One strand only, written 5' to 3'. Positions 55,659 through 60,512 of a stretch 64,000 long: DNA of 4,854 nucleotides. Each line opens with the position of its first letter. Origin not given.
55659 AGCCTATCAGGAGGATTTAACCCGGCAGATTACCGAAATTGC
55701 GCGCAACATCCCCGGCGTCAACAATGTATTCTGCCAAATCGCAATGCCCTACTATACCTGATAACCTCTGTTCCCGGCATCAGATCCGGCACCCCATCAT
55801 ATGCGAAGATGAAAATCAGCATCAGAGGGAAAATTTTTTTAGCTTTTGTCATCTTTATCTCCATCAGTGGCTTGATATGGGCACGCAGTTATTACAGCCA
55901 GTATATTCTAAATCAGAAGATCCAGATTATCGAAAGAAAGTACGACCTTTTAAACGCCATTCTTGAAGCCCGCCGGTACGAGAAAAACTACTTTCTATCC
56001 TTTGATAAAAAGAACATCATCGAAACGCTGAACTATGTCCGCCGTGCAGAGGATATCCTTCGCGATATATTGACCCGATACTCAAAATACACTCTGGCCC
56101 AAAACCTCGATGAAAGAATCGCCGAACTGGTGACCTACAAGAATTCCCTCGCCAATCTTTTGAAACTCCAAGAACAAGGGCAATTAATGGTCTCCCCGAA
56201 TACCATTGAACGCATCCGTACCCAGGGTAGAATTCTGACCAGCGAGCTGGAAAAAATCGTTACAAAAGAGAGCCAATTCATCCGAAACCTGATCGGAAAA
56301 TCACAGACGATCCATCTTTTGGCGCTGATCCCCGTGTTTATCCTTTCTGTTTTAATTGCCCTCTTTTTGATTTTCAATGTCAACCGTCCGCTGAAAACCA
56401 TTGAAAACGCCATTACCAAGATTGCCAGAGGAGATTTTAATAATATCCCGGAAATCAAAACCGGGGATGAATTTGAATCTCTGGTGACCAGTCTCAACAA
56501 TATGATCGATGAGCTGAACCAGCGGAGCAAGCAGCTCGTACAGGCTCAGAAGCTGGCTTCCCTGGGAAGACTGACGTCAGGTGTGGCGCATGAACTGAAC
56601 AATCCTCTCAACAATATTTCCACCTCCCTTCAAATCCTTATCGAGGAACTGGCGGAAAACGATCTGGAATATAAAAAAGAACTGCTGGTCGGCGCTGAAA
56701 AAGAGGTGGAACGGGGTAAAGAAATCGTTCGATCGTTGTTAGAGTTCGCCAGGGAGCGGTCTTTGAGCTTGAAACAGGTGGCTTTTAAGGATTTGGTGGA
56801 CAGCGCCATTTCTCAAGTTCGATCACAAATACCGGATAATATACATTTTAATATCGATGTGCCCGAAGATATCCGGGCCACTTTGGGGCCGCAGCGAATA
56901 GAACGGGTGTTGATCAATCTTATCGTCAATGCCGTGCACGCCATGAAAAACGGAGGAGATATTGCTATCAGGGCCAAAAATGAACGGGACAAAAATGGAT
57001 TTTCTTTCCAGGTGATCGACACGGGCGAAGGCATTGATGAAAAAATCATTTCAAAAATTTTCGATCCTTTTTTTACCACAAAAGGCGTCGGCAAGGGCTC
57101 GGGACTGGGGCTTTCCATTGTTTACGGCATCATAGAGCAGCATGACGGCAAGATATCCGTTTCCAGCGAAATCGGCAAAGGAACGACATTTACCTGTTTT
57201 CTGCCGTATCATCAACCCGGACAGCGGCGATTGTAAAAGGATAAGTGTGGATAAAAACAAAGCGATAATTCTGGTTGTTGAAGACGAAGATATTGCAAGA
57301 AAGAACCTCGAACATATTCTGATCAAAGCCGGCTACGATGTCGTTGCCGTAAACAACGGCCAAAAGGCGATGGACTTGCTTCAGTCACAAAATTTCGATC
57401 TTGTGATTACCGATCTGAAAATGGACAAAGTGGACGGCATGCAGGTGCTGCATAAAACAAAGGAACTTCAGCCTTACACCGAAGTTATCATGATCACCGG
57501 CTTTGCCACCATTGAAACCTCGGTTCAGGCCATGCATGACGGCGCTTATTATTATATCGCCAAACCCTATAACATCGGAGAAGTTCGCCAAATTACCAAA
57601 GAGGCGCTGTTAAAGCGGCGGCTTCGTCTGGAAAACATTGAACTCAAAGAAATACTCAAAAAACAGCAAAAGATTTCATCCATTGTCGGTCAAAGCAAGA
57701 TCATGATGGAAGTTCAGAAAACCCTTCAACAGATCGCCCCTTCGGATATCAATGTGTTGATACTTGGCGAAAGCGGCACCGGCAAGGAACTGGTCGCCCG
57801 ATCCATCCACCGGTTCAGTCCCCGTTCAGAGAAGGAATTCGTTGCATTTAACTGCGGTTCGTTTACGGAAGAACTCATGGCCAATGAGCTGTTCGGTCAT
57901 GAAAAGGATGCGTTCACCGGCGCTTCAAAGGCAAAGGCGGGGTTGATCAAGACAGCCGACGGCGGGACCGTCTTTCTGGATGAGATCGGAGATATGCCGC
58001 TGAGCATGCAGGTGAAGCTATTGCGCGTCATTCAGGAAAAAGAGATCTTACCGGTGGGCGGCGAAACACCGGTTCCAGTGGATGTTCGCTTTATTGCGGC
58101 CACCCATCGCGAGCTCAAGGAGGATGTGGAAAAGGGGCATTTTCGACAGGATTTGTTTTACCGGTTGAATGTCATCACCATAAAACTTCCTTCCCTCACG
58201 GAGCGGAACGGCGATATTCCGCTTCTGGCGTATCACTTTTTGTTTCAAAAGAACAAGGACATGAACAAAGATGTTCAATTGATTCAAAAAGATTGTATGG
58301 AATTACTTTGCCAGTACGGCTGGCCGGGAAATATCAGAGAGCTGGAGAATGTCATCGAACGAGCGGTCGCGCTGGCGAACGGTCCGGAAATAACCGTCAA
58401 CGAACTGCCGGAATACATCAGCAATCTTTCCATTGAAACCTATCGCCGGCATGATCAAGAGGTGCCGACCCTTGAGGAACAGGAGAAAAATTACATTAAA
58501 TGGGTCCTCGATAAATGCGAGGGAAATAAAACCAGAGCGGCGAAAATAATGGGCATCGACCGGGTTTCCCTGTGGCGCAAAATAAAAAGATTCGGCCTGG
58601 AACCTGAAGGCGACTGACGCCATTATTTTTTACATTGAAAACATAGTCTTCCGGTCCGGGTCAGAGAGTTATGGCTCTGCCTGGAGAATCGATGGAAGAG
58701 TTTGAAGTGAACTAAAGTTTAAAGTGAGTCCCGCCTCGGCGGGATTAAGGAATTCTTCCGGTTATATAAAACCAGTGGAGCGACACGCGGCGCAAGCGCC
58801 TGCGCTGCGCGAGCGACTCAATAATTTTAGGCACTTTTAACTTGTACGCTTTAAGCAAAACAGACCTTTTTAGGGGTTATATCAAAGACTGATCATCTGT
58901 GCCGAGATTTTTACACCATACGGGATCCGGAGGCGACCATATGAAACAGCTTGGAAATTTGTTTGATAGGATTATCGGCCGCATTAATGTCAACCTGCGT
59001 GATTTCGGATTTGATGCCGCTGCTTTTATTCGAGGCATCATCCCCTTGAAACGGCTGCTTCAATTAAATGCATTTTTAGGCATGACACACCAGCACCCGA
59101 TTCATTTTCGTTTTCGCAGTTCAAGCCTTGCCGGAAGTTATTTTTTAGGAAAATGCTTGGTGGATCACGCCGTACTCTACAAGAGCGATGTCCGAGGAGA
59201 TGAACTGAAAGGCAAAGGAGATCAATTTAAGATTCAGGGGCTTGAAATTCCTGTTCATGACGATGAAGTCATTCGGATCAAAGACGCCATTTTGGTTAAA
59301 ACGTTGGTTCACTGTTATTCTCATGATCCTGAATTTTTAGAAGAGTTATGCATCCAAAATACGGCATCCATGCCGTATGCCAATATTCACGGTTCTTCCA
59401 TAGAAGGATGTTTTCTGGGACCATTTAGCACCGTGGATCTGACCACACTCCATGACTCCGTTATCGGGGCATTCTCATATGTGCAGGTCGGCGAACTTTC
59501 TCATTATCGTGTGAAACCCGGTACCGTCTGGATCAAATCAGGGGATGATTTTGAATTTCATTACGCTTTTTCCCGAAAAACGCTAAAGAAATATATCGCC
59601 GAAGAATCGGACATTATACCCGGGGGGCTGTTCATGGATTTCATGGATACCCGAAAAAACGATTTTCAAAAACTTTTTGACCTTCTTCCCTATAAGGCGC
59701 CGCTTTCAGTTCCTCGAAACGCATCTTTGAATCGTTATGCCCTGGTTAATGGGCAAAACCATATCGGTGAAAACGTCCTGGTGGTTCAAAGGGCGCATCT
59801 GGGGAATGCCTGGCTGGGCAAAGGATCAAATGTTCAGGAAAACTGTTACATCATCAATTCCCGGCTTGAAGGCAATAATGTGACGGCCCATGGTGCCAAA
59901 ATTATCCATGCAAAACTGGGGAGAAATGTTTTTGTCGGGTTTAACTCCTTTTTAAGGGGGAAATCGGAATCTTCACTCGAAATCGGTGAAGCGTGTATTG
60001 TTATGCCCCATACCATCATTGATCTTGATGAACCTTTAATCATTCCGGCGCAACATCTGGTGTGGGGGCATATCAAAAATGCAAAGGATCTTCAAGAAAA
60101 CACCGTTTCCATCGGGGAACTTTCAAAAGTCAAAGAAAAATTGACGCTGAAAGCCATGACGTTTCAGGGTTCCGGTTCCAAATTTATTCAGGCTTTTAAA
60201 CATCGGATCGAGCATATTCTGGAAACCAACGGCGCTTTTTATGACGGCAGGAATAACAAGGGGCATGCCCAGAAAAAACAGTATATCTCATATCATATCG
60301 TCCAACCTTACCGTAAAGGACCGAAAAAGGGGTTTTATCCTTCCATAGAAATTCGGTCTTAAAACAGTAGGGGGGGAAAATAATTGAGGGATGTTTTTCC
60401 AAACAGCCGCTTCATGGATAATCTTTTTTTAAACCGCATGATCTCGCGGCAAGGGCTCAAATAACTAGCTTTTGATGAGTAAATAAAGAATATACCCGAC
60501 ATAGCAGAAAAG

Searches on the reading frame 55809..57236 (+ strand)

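Call 10: search_protein_families(library=pfam, proteins=[window:55809-57236:+])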
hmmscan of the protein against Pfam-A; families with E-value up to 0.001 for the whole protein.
window:55809-57236:+ (475 aa): 4 families
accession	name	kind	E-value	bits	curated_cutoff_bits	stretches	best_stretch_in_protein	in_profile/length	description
PF02518.31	HATPase_c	-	2e-27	96.2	26.4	1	361-468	3-110/111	Histidine kinase-, DNA gyrase B-, and HSP90-like ATPase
PF00672.30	HAMP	-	1.2e-11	45.2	25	1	187-238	2-53/53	HAMP domain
PF00512.31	HisKA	-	1.7e-11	44.4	26.9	1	252-317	2-64/66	His Kinase A (phospho-acceptor) domain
PF14501.12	HATPase_c_5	-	4.2e-05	23.8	22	1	364-454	6-91/102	GHKL domain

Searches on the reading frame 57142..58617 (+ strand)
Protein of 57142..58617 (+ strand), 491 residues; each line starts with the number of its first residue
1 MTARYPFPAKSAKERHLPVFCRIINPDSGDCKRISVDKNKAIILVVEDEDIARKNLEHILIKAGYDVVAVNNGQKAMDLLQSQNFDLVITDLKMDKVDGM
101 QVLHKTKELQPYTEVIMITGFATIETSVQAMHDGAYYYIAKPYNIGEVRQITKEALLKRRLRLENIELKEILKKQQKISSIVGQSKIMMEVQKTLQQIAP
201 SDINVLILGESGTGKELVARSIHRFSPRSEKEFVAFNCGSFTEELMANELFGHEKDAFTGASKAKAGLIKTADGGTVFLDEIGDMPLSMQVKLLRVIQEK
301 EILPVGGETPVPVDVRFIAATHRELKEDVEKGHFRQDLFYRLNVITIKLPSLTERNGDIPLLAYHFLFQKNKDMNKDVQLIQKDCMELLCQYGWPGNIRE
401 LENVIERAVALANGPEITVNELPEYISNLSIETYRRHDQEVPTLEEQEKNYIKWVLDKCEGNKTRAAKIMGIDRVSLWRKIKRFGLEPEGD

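Call 9: find_encoding_contigs(protein=window:57142-58617:+, flank=10000, max_places=4)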
Protein window:57142-58617:+ (491 aa): 2 contigs read that carry it; 2 places shown.
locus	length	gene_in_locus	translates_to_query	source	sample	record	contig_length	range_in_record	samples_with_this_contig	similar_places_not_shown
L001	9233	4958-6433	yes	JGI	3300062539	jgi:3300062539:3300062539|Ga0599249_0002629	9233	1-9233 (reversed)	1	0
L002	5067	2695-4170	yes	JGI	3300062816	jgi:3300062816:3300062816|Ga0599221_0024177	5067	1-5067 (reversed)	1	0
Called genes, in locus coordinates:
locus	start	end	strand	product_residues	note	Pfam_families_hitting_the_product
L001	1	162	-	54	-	?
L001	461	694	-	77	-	-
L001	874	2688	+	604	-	PF03600:CitMHS, PF02080:TrkA_C (weak)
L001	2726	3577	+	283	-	PF13189:Cytidylate_kin2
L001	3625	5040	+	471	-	PF00672:HAMP, PF00512:HisKA, PF02518:HATPase_c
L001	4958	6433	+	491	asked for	PF00072:Response_reg, PF00493:MCM, PF00158:Sigma54_activat, PF14532:Sigma54_activ_2, PF07728:AAA_5, PF25601:AAA_lid_14, PF02954:HTH_8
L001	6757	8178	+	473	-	PF00132:Hexapep (faint), PF18776:Hexapep_loop, PF07959:Fucose_pyrophosphorylase (faint)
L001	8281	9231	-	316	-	?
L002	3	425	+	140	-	?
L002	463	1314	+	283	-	PF13189:Cytidylate_kin2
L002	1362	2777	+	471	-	PF00672:HAMP, PF00512:HisKA, PF02518:HATPase_c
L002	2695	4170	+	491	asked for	PF00072:Response_reg, PF00493:MCM, PF00158:Sigma54_activat, PF14532:Sigma54_activ_2, PF07728:AAA_5, PF25601:AAA_lid_14, PF02954:HTH_8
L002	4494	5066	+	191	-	?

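Call 10: search_protein_families(library=pfam, proteins=[window:57142-58617:+])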
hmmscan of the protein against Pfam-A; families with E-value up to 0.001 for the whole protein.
window:57142-58617:+ (491 aa): 11 families
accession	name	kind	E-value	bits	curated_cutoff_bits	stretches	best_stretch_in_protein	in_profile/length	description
PF00158.32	Sigma54_activat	-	2.3e-70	236.1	20.2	1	181-348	1-168/168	Sigma-54 interaction domain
PF00072.30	Response_reg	-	8.7e-27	93.9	30.2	1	43-151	1-109/111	Response regulator receiver domain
PF25601.1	AAA_lid_14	-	1.7e-26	92.3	27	1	354-430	2-78/87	AAA+ ATPase lid domain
PF14532.12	Sigma54_activ_2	-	1.2e-20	74.6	25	1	182-352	1-138/138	Sigma-54 interaction domain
PF02954.25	HTH_8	-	3.1e-13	49.7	22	1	443-484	1-42/42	Bacterial regulatory protein, Fis family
PF07728.20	AAA_5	-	2.6e-09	37.7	22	1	204-324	1-124/139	AAA domain (dynein-related subfamily)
PF00493.29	MCM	-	3.8e-08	33.2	23.3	1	176-302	36-150/224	MCM P-loop domain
PF07724.20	AAA_2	-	2.7e-05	24.7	27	1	203-307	4-109/166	AAA domain (Cdc48 subfamily)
PF23198.2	PDE8A_N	-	0.00016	22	29.6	1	41-119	11-90/147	PDE8A-like, N-terminal domain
PF01078.27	Mg_chelatase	-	0.00028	20.8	20.3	0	191-295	11-128/207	Magnesium chelatase, subunit ChlI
PF00004.35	AAA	-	0.00045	21.1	21.2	1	205-326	1-111/131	ATPase family associated with various cellular activities (AAA)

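Call 24: search_protein_families(library=ncbifam, proteins=[window:57142-58617:+], max_evalue=1e-20)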
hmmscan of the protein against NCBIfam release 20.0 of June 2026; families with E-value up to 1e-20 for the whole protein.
window:57142-58617:+ (491 aa): 28 families (the best 25 are shown)
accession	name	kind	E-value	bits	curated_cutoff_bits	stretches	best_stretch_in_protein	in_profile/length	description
NF008469.0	PRK11361.1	equivalog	8.3e-133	443.4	714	1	41-488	5-458/461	acetoacetate metabolism transcriptional regulator AtoC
TIGR01818.1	ntrC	equivalog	4.5e-125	418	558.6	1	43-439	1-394/463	nitrogen regulation protein NR(I)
NF007689.0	PRK10365.1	equivalog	4.1e-123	411.4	760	1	39-483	4-441/441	sigma-54-dependent response regulator transcription factor ZraR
TIGR02915.1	PEP_resp_reg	equivalog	6.4e-119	397.7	502.6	1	43-486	1-444/445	PEP-CTERM-box response regulator transcription factor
NF011695.0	PRK15115.1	equivalog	1.2e-114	383.5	763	1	38-488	4-440/445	two-component system response regulator GlrR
NF041552.1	TF_PrdR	equivalog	1.2e-110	370.6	795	1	144-484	233-576/577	sigma-54 dependent transcriptional regulator PrdR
NF051870.1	NAssimRespRegNtrX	equivalog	4.5e-110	368.6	600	1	43-486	4-452/452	nitrogen assimilation response regulator NtrX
NF008176.1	PRK10923.1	equivalog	5.5e-107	358.2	620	1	40-431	3-390/469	nitrogen regulation protein NR(I)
NF041946.1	LuxO_transreg_Vib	equivalog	3.1e-102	342.8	800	1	59-484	15-460/463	quorum-sensing sigma-54 dependent transcriptional regulator LuxO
NF038308.1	RNA_repair_RtcR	equivalog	1.9e-97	327.4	650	1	37-478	25-505/530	RNA repair transcriptional activator RtcR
TIGR01817.1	nifA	equivalog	4.7e-96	322.7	528.85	1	155-421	174-437/534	nif-specific transcriptional activator NifA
NF011953.0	PRK15424.1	equivalog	7.1e-96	321.9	703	1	113-483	156-533/538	propionate catabolism operon regulatory protein PrpR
TIGR02329.1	propionate_PrpR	equivalog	1.1e-94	318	499.2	1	169-482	202-525/526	propionate catabolism operon regulatory protein PrpR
NF003451.0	PRK05022.1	equivalog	5.6e-94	315.7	476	1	159-487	170-511/512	nitric oxide reductase transcriptional regulator NorR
NF050807.1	TransRegFlbDCaul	equivalog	5.1e-92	309.1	750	1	57-484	17-438/454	sigma-54-dependent transcriptional regulator FlbD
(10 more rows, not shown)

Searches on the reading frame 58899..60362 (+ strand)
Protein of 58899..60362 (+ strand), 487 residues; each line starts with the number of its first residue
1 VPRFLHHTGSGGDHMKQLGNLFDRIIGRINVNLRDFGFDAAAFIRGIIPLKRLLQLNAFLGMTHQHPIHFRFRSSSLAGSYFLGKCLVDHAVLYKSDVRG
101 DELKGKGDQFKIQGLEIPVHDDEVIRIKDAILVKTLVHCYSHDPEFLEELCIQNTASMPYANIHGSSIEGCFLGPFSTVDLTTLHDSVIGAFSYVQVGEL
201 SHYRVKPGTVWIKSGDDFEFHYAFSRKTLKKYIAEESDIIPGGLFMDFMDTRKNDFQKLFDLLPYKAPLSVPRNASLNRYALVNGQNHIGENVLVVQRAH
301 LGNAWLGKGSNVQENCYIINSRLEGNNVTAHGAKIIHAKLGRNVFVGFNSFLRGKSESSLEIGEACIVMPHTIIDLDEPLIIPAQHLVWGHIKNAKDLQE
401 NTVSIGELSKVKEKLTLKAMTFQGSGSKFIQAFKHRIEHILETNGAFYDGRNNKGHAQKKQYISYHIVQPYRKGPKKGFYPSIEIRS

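Call 10: search_protein_families(library=pfam, proteins=[window:58899-60362:+])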
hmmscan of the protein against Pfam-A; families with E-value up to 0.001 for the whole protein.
window:58899-60362:+ (487 aa): 4 families
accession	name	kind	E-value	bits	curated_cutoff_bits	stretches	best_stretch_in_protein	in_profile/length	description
PF18776.7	Hexapep_loop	-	2e-14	53.4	31.5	1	165-188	1-24/24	Hexapeptide repeat including loop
PF00132.30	Hexapep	-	4.4e-06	26.6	27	0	288-319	3-35/36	Bacterial transferase hexapeptide (six repeats)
PF07959.18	Fucose_pyrophosphorylase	-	5.9e-06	25.9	34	1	311-425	281-379/418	Fucose pyrophosphorylase domain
PF25084.1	LbH_EIF2B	-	5e-05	23.7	54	1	274-353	9-88/105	EIF2B subunit epsilon LbH domain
